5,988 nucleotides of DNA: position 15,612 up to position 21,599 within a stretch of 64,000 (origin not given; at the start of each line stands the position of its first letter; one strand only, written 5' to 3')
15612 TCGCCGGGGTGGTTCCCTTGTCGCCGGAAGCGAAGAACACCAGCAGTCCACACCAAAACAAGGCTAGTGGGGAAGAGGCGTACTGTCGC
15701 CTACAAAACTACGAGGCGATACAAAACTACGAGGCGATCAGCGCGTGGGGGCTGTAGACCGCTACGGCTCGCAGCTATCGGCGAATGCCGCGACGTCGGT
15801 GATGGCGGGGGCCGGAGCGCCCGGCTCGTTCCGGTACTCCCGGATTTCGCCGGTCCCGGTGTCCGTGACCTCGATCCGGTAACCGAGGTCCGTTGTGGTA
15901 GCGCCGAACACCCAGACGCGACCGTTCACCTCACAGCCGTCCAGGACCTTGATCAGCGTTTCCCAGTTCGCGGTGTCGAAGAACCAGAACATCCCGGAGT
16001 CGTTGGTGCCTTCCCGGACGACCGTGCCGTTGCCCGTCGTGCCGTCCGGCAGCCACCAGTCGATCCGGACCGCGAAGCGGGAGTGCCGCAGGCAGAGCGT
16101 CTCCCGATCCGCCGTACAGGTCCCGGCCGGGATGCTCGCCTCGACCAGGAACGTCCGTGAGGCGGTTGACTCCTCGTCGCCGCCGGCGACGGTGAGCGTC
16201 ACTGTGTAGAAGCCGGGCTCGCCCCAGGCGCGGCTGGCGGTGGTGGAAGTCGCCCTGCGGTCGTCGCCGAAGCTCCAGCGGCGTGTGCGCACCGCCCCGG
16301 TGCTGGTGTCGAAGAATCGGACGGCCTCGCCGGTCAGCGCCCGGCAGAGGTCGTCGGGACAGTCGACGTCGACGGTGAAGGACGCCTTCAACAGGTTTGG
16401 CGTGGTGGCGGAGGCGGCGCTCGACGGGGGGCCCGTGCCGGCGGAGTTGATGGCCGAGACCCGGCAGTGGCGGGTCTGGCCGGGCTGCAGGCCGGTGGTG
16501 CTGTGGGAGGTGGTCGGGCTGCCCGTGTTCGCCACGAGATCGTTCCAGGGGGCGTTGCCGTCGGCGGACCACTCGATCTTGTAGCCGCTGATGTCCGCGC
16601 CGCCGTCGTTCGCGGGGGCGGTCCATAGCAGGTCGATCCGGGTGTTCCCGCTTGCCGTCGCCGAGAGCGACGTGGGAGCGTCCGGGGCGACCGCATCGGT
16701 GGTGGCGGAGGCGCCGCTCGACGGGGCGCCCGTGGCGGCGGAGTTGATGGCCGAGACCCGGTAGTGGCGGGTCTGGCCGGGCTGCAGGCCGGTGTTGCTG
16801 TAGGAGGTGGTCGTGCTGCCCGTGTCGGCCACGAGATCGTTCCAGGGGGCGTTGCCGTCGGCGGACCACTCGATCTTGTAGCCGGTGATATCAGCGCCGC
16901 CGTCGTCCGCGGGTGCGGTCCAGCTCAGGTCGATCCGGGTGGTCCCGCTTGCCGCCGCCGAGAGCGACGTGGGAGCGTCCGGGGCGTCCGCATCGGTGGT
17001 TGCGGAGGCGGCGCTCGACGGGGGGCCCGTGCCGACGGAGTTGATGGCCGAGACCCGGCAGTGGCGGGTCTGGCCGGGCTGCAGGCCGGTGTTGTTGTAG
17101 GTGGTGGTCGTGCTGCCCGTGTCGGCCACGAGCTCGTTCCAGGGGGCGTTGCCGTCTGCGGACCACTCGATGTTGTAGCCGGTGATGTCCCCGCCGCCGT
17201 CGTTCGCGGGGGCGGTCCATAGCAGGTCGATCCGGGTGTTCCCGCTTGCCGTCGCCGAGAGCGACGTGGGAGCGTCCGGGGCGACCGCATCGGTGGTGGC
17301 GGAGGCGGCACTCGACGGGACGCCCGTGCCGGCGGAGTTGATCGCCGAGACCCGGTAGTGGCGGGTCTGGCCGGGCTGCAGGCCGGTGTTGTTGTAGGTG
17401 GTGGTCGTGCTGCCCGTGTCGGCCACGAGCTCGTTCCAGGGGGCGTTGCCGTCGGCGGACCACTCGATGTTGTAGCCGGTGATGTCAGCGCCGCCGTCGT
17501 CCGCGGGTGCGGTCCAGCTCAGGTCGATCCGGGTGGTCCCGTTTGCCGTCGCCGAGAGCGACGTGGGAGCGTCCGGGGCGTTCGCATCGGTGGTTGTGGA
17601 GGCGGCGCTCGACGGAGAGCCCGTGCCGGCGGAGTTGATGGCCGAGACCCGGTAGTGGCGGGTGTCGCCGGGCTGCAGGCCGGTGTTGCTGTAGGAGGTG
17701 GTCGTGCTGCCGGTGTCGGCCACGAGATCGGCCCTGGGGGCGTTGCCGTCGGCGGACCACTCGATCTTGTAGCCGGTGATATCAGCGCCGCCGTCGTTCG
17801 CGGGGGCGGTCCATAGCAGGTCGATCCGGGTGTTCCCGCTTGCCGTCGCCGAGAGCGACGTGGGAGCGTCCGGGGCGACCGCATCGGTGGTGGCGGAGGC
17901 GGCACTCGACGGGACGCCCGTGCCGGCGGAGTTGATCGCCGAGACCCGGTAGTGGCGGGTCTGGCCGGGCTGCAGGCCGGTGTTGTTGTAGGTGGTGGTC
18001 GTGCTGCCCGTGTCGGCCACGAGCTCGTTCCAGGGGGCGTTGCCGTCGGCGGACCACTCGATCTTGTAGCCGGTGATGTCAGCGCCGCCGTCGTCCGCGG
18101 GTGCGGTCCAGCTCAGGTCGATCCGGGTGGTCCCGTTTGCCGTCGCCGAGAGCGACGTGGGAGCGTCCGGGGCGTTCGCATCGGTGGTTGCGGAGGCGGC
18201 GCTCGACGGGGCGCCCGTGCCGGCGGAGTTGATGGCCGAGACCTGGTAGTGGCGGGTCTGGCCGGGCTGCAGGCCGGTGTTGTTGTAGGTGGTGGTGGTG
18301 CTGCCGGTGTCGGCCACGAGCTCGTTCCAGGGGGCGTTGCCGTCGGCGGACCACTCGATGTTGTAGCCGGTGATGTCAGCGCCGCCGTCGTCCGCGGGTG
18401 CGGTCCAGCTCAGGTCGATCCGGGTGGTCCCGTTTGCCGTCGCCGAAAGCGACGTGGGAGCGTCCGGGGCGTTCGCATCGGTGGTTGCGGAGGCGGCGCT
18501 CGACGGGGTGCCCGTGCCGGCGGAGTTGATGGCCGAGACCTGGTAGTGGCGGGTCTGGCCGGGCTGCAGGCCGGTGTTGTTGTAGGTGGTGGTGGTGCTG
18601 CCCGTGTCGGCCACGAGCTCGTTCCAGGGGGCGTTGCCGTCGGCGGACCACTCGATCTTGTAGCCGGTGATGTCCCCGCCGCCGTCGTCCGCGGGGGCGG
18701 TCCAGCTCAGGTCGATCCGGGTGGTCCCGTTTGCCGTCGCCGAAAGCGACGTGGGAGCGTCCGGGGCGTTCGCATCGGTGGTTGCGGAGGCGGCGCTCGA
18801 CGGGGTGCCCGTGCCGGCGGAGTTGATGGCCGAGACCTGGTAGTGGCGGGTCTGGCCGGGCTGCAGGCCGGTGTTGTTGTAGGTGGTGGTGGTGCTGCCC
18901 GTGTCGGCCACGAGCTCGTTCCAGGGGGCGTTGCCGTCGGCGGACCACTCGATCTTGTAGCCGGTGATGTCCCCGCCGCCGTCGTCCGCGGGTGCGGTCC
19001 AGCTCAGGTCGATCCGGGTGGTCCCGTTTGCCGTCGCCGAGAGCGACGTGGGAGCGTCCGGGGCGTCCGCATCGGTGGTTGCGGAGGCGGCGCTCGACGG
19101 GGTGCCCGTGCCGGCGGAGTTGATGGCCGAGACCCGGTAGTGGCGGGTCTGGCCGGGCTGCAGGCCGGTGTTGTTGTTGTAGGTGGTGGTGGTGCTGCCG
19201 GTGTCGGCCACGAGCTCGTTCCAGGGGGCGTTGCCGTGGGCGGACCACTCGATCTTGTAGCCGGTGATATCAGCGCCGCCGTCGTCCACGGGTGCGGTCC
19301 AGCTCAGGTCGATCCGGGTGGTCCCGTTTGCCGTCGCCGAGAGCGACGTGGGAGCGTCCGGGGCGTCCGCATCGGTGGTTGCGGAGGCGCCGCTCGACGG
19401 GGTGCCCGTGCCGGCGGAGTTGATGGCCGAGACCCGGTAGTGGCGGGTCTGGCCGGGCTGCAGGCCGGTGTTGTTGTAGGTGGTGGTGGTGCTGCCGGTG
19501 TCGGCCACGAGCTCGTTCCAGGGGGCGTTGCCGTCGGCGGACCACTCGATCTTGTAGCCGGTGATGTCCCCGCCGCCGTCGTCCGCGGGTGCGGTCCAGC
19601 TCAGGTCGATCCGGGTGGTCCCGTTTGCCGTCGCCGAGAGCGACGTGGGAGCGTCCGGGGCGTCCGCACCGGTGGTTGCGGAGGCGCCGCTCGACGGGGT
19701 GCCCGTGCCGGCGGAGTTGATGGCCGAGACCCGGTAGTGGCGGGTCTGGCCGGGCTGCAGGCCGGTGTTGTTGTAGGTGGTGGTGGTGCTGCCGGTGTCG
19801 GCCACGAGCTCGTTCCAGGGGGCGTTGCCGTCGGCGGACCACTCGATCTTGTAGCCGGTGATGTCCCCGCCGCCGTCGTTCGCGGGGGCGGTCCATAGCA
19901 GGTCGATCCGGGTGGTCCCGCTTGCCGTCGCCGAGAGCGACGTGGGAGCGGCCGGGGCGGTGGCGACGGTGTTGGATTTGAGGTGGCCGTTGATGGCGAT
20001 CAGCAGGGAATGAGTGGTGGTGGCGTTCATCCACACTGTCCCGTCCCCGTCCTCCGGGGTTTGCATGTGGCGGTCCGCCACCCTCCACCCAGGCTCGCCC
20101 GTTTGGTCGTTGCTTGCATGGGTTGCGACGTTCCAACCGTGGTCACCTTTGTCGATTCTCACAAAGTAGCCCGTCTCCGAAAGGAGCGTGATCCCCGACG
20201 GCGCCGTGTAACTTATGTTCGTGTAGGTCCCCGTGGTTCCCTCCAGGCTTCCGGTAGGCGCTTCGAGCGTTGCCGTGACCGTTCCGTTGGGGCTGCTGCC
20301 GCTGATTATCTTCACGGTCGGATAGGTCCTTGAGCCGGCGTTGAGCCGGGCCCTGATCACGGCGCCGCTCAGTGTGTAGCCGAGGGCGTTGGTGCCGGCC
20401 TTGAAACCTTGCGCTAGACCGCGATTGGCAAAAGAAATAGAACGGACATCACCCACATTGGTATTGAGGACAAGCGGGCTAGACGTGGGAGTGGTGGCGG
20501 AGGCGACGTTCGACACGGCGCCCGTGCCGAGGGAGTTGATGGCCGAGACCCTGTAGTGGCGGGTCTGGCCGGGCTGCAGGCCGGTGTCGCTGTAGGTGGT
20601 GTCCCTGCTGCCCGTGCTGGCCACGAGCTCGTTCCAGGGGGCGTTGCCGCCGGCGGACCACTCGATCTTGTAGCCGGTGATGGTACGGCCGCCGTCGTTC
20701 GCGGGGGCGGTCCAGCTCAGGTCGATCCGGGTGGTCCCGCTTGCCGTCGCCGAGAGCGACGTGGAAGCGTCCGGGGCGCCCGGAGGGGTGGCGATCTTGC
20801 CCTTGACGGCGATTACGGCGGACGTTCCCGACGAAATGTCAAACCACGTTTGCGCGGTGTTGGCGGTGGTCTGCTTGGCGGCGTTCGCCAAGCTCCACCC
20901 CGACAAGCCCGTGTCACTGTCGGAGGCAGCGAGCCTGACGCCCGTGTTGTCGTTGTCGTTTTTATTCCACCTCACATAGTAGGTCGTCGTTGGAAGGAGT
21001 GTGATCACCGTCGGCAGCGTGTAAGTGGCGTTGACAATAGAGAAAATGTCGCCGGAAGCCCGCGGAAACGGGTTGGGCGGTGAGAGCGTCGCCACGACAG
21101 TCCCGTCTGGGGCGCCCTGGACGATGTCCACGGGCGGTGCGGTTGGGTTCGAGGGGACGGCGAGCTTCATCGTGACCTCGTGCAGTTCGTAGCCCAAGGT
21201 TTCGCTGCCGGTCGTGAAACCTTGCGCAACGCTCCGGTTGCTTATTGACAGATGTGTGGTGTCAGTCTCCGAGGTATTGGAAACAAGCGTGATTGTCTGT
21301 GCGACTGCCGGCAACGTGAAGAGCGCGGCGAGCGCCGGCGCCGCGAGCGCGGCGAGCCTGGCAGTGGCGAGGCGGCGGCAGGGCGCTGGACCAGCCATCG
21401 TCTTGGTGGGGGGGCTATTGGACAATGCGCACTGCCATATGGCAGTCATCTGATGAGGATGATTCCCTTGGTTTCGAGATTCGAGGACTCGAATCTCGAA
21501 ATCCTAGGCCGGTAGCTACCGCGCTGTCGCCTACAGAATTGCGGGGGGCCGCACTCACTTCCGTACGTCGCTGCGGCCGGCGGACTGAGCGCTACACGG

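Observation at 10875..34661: Six-gene, same-strand array of secreted FN3 / PKD / Cys-rich-CTD paralogs (~24 kb, ~40 FN3 modules)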

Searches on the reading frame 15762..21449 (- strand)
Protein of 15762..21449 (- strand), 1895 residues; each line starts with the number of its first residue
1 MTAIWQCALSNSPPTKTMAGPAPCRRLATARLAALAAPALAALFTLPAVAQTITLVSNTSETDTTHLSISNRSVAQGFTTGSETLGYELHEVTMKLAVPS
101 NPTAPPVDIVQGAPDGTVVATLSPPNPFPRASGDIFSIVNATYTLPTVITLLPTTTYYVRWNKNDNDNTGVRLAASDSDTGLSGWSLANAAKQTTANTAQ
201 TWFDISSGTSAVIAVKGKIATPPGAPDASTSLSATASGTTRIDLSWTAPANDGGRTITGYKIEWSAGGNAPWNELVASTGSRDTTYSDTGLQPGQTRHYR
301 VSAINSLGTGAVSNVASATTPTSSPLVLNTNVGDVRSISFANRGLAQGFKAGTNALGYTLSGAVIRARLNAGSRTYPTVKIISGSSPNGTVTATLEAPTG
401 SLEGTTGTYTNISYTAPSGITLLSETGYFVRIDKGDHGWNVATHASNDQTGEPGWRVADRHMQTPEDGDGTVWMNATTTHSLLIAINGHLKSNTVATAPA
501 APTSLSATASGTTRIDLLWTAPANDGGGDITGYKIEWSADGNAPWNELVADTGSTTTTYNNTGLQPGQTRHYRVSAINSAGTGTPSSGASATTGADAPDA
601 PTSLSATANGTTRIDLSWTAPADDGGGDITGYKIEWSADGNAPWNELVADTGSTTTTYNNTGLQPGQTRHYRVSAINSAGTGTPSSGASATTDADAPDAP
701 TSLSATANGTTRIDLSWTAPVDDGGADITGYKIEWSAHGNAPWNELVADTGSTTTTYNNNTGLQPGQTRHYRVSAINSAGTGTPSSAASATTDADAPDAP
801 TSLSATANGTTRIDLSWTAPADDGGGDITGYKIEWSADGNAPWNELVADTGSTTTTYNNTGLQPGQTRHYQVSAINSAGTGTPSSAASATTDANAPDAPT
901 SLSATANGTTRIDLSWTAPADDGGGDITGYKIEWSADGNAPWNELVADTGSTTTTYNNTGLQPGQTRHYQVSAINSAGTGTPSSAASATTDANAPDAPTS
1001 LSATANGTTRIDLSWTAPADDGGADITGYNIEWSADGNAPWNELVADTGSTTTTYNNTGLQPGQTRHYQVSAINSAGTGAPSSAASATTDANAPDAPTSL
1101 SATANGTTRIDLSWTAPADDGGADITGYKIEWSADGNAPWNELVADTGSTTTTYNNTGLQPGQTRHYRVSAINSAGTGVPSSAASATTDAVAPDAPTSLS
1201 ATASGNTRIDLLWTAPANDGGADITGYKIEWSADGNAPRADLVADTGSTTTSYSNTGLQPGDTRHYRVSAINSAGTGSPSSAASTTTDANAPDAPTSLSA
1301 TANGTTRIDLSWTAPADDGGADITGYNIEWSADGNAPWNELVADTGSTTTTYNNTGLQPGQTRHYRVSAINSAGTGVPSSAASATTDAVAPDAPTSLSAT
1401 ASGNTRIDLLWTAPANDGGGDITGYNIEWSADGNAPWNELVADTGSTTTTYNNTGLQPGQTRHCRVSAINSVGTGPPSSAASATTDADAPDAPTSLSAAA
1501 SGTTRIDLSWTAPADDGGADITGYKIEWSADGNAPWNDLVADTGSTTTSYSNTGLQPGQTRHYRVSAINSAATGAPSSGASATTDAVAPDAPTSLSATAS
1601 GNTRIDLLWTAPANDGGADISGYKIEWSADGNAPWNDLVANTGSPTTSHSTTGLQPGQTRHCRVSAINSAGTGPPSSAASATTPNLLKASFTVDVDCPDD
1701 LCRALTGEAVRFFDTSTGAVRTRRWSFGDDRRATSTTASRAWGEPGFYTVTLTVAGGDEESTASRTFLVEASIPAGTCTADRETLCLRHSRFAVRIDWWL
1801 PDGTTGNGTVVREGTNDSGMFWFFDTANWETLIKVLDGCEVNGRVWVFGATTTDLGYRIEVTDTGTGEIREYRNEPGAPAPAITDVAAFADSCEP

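Call 7: search_protein_families(library=pfam, proteins=[window:15762-21449:-], max_evalue=0.1)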
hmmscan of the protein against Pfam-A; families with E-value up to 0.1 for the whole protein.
window:15762-21449:- (1895 aa): 10 families
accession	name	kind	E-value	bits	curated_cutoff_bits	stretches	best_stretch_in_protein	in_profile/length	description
PF00041.27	fn3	-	5.2e-189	613.5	25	13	798-888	1-82/84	Fibronectin type III domain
PF25059.1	FN3_DSCAM-DSCAML_C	-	2.1e-74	246.4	39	13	1614-1673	14-71/89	DSCAM/DSCAML C-terminal Fn3-like domain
PF25788.1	Ig_Rha78A_N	-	3.1e-74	246.4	27.4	12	1106-1185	16-97/105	Rha78A-like, N-terminal immunoglobulin domain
PF16655.11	PhoD_N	-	5.5e-25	88.2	30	0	554-579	56-78/90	PhoD-like phosphatase, N-terminal domain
PF25300.1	Fn3_Dep-1_3rd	-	1e-16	61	26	0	1000-1072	2-69/85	Dep-1 third Fn3-like domain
PF16656.11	Pur_ac_phosph_N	-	3.1e-14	53.7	30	0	1100-1179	6-84/93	Purple acid Phosphatase, N-terminal domain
PF18911.6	PKD_4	-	4.2e-09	36.8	27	1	1712-1767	26-81/85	PKD domain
PF13340.11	DUF4096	-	4e-06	27.4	34.3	0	733-758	36-61/76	Putative transposase of IS4/5 family (DUF4096)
PF06199.17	Phage_tail_2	-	9e-05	23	23.8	0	1529-1565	42-77/132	Phage tail tube protein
PF00801.26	PKD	-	0.00027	21.3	23.5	1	1707-1768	14-79/80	PKD domain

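Call 8: search_protein_families(library=ncbifam, proteins=[window:15762-21449:-], max_evalue=0.1)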
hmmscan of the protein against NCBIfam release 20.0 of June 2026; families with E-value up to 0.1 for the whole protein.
window:15762-21449:- (1895 aa): 5 families
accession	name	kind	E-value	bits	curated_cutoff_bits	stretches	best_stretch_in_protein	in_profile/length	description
NF041611.1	exoglucan_CbhB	equivalog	3.5e-78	263.7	1950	6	887-1089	697-886/997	exoglucanase CbhB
NF041539.1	choice_anch_R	domain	3e-28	98.7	30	2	57-217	1-154/155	choice-of-anchor R domain-containing protein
NF038353.1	FxLYD_dom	domain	1.6e-10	40.7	23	0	855-878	38-61/71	FxLYD domain-containing protein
NF053836.1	sortase_YLP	equivalog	6.1e-09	36.1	125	0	765-806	118-157/195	putative sortase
NF009244.0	PRK12599.1-3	equivalog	0.0033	17.8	90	0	294-328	30-64/92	putative monovalent cation/H+ antiporter subunit F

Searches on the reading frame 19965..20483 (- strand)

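Call 77: search_protein_families(library=ncbifam, proteins=[window:19965-20483:-], max_evalue=1)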
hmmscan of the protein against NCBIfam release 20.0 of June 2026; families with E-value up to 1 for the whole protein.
window:19965-20483:- (173 aa): 1 family
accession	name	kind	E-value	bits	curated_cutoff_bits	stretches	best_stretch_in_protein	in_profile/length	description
NF041539.1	choice_anch_R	domain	1.8e-17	63.8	30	1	11-166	8-154/155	choice-of-anchor R domain-containing protein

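Call 101: search_protein_families(library=pfam, proteins=[window:19965-20483:-], max_evalue=10)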
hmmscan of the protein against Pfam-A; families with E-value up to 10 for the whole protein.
window:19965-20483:- (173 aa): 0 families

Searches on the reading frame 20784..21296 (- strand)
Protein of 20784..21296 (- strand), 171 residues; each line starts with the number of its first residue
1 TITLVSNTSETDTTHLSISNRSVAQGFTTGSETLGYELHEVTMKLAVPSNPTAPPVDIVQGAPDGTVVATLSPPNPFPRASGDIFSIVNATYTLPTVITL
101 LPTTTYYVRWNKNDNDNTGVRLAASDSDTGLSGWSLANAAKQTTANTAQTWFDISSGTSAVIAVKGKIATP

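Call 47: find_homologous_proteins(query=window:20784-21296:-, max_evalue=0.001)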
Query seq(171 aa): 104 candidates shared short words with the query, none scored E <= 0.001.

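Call 77: search_protein_families(library=ncbifam, proteins=[window:20784-21296:-], max_evalue=1)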
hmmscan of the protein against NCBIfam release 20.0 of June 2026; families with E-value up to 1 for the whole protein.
window:20784-21296:- (171 aa): 1 family
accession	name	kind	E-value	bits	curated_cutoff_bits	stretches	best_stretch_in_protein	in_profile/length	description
NF041539.1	choice_anch_R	domain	2.7e-18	66.4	30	1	6-166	1-154/155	choice-of-anchor R domain-containing protein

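Call 101: search_protein_families(library=pfam, proteins=[window:20784-21296:-], max_evalue=10)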
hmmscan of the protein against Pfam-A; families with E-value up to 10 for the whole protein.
window:20784-21296:- (171 aa): 0 families
